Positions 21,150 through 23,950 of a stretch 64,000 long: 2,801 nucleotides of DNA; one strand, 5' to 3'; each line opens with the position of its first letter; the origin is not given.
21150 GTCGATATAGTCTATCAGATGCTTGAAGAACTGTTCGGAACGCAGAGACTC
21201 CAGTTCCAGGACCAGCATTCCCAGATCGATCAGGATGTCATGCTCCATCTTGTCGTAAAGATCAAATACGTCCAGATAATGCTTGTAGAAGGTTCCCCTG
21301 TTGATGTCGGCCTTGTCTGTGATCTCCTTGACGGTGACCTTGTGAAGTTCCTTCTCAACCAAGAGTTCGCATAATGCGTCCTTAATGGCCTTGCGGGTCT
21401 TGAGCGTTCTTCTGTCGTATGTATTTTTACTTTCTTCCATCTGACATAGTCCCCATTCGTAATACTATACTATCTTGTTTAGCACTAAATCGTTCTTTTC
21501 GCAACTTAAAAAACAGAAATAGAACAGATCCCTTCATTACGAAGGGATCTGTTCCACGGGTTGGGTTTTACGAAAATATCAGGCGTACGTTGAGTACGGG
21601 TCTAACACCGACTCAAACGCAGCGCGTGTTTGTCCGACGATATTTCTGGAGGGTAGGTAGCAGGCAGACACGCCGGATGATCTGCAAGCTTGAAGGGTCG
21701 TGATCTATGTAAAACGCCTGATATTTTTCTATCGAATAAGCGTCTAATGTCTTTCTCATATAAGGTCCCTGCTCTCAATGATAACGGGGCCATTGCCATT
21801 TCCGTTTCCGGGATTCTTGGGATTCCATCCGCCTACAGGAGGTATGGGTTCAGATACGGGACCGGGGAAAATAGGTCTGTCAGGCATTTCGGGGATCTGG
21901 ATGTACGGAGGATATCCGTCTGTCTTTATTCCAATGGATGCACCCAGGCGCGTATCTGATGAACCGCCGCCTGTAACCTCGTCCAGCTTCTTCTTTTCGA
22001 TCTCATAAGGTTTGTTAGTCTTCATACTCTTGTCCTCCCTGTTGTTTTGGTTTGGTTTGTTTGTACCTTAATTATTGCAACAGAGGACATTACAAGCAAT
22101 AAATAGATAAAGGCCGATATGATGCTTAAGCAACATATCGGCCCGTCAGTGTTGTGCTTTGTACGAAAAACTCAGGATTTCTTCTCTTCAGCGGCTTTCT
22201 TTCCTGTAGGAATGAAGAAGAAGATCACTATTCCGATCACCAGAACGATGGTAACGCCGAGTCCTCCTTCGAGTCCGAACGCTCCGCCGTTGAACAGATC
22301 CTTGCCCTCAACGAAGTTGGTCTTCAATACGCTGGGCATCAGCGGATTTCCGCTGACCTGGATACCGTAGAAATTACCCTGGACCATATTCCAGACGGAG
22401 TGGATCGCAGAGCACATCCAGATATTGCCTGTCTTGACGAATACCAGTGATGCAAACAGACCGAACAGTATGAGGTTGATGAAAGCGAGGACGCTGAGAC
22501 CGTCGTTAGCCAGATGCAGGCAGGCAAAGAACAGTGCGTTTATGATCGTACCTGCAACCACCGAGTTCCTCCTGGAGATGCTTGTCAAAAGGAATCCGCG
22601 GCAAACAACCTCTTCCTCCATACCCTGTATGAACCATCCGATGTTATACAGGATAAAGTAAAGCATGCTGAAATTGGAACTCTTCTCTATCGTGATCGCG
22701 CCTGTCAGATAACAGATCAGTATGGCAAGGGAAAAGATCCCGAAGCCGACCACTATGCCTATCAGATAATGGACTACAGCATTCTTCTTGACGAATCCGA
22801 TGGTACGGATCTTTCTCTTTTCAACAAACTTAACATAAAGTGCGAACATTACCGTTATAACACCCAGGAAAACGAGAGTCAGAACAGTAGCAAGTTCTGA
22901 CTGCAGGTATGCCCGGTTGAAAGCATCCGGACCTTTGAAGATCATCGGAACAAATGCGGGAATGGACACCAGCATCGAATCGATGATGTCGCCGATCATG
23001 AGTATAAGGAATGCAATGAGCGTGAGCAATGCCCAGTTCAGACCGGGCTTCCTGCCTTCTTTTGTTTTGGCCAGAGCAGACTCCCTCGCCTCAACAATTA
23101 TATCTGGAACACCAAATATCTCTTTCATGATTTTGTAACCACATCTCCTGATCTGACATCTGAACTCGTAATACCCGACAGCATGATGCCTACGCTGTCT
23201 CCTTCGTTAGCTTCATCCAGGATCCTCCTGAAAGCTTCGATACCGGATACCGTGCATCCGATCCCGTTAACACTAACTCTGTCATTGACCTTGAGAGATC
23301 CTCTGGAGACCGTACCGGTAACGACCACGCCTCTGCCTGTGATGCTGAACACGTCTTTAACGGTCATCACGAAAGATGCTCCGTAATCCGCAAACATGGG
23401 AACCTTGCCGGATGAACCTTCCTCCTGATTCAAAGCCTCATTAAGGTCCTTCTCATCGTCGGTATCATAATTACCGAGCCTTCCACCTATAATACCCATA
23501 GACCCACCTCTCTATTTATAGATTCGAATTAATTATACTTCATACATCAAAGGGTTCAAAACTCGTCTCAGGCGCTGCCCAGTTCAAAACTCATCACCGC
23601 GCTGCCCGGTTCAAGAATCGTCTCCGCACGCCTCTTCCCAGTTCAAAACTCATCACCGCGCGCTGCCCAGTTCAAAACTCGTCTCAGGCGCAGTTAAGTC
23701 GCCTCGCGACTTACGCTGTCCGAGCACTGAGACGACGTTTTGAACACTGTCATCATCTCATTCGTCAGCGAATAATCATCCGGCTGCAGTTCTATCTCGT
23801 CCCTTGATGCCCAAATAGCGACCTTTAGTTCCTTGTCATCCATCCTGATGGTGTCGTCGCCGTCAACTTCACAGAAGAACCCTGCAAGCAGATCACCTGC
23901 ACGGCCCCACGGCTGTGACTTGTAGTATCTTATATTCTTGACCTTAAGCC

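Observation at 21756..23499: Three-gene module: stand-alone EF-Tu domain-II protein translationally coupled to a CPBP/Abi protease, followed by a Gly-Gly-leader proline-rich peptide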

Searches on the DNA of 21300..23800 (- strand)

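Call 39: search_rna_families(source=window, start=21300, end=23800, threshold=evalue, max_evalue=1)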
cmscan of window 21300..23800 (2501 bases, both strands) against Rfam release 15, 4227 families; matches with E-value up to 1: 2.
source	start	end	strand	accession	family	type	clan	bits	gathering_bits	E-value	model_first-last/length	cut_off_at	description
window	23392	23455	+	RF01200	SNORD125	Gene; snRNA; snoRNA; CD-box;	CL00067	22.8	56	0.3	1-97/97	no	Small nucleolar RNA SNORD125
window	22111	22172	-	RF02564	naRNA4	Gene; sRNA;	-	20.8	59.5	0.97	1-77/77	no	Nucleoid-associated noncoding RNA 4 (CssrE)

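Call 83: search_dna_similar(query=window:21441-22171:-, collection=plasmids, mode=distant, max_rows=5)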
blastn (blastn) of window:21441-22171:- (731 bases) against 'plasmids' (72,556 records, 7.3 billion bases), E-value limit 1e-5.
No match.

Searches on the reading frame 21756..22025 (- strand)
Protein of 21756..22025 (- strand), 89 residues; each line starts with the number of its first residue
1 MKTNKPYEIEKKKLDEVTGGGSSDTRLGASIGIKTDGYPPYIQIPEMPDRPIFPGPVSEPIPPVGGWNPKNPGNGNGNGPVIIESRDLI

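Call 3: search_protein_families(library=pfam, proteins=[window:21756-22025:-], max_evalue=1)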
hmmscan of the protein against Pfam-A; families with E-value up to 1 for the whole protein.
window:21756-22025:- (89 aa): 1 family
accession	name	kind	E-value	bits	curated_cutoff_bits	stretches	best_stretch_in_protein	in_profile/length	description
PF03875.18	Statherin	-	0.046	14.2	25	1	22-56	2-33/41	Statherin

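Call 4: search_protein_families(library=ncbifam, proteins=[window:21756-22025:-], max_evalue=1)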
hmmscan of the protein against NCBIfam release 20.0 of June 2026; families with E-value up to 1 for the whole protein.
window:21756-22025:- (89 aa): 0 families

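Call 36: search_protein_representatives(protein=window:21756-22025:-)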
Query: 89 residues. Proteins with E-value up to 0.001 (for the whole library): 1; up to 1e-10: 1; up to 1e-30: 1. The best 1 are listed.
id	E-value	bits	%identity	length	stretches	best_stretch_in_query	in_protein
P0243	8.5e-52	189.8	98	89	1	1-89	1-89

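Call 65: search_protein_families(library=padloc, proteins=[window:21756-22025:-], max_evalue=0.01)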
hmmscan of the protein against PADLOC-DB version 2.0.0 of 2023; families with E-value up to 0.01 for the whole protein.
window:21756-22025:- (89 aa): 0 families

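Call 67: search_protein_families(library=phrogs, proteins=[window:21756-22025:-], max_evalue=0.001)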
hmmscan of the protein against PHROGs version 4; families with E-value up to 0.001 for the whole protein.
window:21756-22025:- (89 aa): 0 families

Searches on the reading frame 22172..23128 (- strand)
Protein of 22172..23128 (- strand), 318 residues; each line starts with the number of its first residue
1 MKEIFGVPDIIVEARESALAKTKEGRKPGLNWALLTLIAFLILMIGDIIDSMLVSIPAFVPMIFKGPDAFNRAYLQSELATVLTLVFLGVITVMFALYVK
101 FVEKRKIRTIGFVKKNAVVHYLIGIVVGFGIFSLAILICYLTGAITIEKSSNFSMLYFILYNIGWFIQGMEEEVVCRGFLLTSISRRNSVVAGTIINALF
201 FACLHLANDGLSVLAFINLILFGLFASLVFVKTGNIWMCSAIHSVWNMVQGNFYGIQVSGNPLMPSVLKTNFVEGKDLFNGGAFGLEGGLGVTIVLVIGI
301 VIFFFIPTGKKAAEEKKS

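Call 3: search_protein_families(library=pfam, proteins=[window:22172-23128:-], max_evalue=1)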
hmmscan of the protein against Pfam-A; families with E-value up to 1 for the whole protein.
window:22172-23128:- (318 aa): 2 families
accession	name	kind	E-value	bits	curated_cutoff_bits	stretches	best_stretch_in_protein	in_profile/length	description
PF02517.21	Rce1-like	-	3.3e-18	66.2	22.4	1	159-249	6-93/93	Type II CAAX prenyl endopeptidase Rce1-like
PF11992.13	TgpA_N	-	0.12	11.8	30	1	77-308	15-183/333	TgpA N-terminal domain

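Call 4: search_protein_families(library=ncbifam, proteins=[window:22172-23128:-], max_evalue=1)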
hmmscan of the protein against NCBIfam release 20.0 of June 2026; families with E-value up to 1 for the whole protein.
window:22172-23128:- (318 aa): 5 families
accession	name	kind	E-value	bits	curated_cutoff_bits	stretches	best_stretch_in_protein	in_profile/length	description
NF041647.1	ABC_perm_CPBP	equivalog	1.7e-08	33.7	435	1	59-249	434-629/636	ABC transporter permease subunit/CPBP intramembrane protease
NF033192.3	CPBP_JDVT_MrtJ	equivalog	5.5e-05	23.8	75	1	168-249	8-94/98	JDVT-CTERM system glutamic-type intramembrane protease MrtJ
NF040589.1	CPBP_Synerg_MrtS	equivalog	0.0017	18.6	130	1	166-237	81-162/170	Synerg-CTERM system glutamic-type intramembrane protease MrtS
TIGR03008.1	pepcterm_CAAX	equivalog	0.16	11.8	81.05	1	102-251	52-210/222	CAAX prenyl protease-related protein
NF045962.1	MAG2810_fam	equivalog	0.34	9.8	175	1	17-119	31-132/394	MAG2810 family protein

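Call 11: find_homologous_proteins(query=window:22172-23128:-, max_evalue=0.00001)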
Query window:22172-23128:- (318 aa): 784 proteins with E <= 0.00001 among 5075 candidates; the best 120 are listed.
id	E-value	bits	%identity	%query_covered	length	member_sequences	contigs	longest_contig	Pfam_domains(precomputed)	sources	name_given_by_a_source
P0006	8.7e-200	681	100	100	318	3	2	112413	PF02517.22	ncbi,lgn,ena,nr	ncbi:MAG: CPBP family intramembrane metalloprotease [Clostridiales bacterium]|nr:CPBP family intrame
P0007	3.2e-110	386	58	98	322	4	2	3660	PF02517.22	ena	-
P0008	8.1e-107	375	57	96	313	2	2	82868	PF02517.22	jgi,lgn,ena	-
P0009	8.0e-106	372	59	99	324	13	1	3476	PF02517.22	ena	-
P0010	1.8e-105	371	56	98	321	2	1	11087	PF02517.22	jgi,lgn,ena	-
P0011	2.8e-105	370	55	99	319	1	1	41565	PF02517.22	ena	-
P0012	6.3e-102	359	57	100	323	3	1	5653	PF02517.22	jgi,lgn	-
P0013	1.3e-99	352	57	100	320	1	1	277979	PF02517.22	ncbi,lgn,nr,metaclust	ncbi:hypothetical protein SAMN02910456_00534 [Ruminococcaceae bacterium YRB3002]|nr:hypothetical pro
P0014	1.7e-99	351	53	99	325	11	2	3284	PF02517.22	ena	-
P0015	2.8e-99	350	56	100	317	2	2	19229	PF02517.22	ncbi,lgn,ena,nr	ncbi:MAG: CPBP family intramembrane metalloprotease [Clostridiales bacterium]|nr:CPBP family intrame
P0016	4.7e-99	350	56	97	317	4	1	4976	PF02517.22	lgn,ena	-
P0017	5.8e-99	349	55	99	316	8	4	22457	PF02517.22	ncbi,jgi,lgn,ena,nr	ncbi:MAG: CPBP family intramembrane metalloprotease [Clostridiales bacterium]|nr:CPBP family intrame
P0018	8.5e-98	346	55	97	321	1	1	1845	PF02517.22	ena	-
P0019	4.8e-96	340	53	98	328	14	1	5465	PF02517.22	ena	-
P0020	1.2e-94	335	53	100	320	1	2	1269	PF02517.22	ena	-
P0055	2.0e-70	256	44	99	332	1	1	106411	PF02517.22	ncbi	-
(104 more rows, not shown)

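Call 15: find_related_loci(query=A1, collection=genome_contigs, flank=4000)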
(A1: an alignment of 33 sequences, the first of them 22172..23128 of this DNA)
Query A1 (318 aa) in genome_contigs; peptide patterns used: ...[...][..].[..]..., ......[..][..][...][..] (x = any residue, [..] = any of these).
598 stretches matched a pattern (row limit reached: there are more); 552 encode a relative of the query (tblastn E <= 1e-3); the best 80 are kept; 80 distinct loci.
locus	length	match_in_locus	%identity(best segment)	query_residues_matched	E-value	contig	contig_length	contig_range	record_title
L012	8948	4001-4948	57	1-318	4e-106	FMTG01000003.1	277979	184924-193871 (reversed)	Ruminococcaceae bacterium YRB3002 genome assembly, contig: IE47DRAFT_scaffold00002.2, whole genome shotgun sequence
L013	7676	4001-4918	57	1-306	2e-106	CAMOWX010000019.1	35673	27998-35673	MAG: uncultured Clostridia bacterium isolate SRR873601_bin.102_metaWRAP_v1.3_MAG genome assembly, contig: NODE_2614_leng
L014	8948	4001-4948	55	1-316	6e-97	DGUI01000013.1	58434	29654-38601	MAG TPA_asm: Mageeibacillus sp. UBA4314 UBA4314_contig_8416, whole genome shotgun sequence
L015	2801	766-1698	47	3-311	3e-80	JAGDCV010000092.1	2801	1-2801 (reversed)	MAG: Clostridiales bacterium isolate RGIG10351 Yak_Rumen.Co__c5339572, whole genome shotgun sequence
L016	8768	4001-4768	51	61-318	6e-77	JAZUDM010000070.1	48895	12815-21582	MAG: Saccharofermentans sp. isolate T1900045309_TH20190079.MAGScoT_cleanbin_000002 SGB_6208_k141_532897, whole genome sh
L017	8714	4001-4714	52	83-318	2e-75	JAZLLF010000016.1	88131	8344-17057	MAG: Saccharofermentans sp. isolate T1900044958_TA20190014.MAGScoT_cleanbin_000016 SGB_3881_k141_627459, whole genome sh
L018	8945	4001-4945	43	2-311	7e-75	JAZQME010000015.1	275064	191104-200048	MAG: Lachnospira sp. isolate T1900044607_TS20190073.MAGScoT_cleanbin_000006 SGB_758_k141_2672030, whole genome shotgun s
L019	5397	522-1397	44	12-304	3e-74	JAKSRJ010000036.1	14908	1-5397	MAG: Saccharofermentans sp. isolate Horse_feces252 MAG252_36, whole genome shotgun sequence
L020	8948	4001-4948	42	2-315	4e-74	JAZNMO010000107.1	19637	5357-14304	MAG: Lachnospiraceae bacterium isolate T1900044661_TS20190127.MAGScoT_cleanbin_000022 SGB_1526_k141_764639, whole genome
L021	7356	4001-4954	45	1-315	6e-79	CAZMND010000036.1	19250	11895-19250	MAG TPA_asm: uncultured Lachnospiraceae bacterium isolate SRP315200_co2_604 genome assembly, contig: NODE_2715_length_19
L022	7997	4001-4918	45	1-301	6e-74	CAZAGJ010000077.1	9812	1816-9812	MAG TPA_asm: uncultured Roseburia sp. isolate SRP350583_co2_377 genome assembly, contig: NODE_10482_length_9812_cov_33.3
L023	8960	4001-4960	43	1-316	3e-73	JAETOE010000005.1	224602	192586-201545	MAG: Roseburia hominis isolate S12_Bin1 scaffold_231, whole genome shotgun sequence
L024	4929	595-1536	45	1-307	3e-73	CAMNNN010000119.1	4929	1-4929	MAG: uncultured Clostridia bacterium isolate SRR1206671_bin.165_metaWRAP_v1.3_MAG genome assembly, contig: NODE.62125_le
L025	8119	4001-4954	41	2-314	9e-73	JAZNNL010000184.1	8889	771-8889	MAG: Lachnospiraceae bacterium isolate T1900044655_TS20190121.MAGScoT_cleanbin_000041 SGB_1475_k141_658955, whole genome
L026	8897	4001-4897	44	8-317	7e-73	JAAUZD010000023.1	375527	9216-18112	MAG: Lachnospiraceae bacterium isolate Mgla_MAG_17-bin_4 c_000000018921, whole genome shotgun sequence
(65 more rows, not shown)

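Call 65: search_protein_families(library=padloc, proteins=[window:22172-23128:-, P0055], max_evalue=0.01)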
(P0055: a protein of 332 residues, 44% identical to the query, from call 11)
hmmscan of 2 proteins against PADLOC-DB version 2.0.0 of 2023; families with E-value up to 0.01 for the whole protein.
window:22172-23128:- (318 aa): 0 families

P0055 (332 aa): 0 families

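Call 67: search_protein_families(library=phrogs, proteins=[window:22172-23128:-], max_evalue=0.001)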
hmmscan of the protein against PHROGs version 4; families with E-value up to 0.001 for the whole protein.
window:22172-23128:- (318 aa): 0 families
